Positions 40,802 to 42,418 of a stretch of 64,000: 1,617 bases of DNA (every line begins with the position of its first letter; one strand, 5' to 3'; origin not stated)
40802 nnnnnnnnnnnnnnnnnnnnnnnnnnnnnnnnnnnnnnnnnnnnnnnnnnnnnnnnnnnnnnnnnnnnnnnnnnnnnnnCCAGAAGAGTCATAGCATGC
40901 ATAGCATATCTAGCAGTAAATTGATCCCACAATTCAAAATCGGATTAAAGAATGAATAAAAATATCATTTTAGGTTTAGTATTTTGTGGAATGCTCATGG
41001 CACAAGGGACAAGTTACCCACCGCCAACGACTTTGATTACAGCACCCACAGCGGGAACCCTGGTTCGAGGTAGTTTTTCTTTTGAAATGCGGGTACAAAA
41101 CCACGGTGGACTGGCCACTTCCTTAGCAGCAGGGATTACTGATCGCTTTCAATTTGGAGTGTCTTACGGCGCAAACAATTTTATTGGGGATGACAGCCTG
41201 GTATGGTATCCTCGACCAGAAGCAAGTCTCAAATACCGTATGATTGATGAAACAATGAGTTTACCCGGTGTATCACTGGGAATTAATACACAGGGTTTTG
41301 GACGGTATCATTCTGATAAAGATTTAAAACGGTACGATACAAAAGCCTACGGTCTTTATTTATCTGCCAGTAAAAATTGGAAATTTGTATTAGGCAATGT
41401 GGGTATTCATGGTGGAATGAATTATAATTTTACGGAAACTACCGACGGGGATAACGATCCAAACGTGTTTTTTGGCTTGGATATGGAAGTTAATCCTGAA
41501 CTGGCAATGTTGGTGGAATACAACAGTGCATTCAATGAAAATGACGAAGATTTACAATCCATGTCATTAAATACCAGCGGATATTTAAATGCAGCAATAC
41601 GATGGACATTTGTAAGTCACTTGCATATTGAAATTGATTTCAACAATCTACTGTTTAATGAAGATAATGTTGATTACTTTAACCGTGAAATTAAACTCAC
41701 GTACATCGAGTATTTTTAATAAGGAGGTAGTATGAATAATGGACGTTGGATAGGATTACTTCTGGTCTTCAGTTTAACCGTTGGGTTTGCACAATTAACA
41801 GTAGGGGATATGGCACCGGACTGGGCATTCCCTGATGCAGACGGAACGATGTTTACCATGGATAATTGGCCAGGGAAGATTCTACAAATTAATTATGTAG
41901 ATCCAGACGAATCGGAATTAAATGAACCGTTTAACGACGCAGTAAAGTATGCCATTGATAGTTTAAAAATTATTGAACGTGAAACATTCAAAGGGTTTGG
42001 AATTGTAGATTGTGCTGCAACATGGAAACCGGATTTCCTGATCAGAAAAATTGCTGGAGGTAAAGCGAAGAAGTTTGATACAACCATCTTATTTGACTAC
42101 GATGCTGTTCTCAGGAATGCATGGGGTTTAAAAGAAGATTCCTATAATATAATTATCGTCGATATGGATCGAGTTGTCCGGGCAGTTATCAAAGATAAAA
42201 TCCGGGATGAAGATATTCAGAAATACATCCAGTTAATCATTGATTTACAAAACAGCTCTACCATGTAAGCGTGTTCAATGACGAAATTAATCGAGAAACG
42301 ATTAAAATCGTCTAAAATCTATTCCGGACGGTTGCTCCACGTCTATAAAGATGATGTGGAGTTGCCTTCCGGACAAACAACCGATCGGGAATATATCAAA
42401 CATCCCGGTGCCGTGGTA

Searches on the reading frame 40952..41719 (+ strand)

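Call 28: search_protein_families(library=ncbifam, proteins=[window:40952-41719:+], max_evalue=0.001)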
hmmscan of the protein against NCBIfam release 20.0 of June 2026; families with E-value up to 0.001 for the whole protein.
window:40952-41719:+ (255 aa): 0 families

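Call 57: search_protein_families(library=pfam, proteins=[window:40952-41719:+], max_evalue=0.001)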
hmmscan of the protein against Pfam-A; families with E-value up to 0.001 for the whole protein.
window:40952-41719:+ (255 aa): 1 family
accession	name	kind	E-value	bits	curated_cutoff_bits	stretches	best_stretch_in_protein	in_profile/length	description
PF13505.12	OMP_b-brl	-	0.00034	21.3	28.7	1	57-206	13-167/175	Outer membrane protein beta-barrel domain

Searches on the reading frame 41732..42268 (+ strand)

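Call 28: search_protein_families(library=ncbifam, proteins=[window:41732-42268:+], max_evalue=0.001)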
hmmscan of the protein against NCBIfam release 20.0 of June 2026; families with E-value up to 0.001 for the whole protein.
window:41732-42268:+ (178 aa): 1 family
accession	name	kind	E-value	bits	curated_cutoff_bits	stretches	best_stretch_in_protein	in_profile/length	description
TIGR01626.1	ytfJ_HI0045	hypoth_equivalog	3.8e-08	33.2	151.1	1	102-171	112-181/184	YtfJ family protein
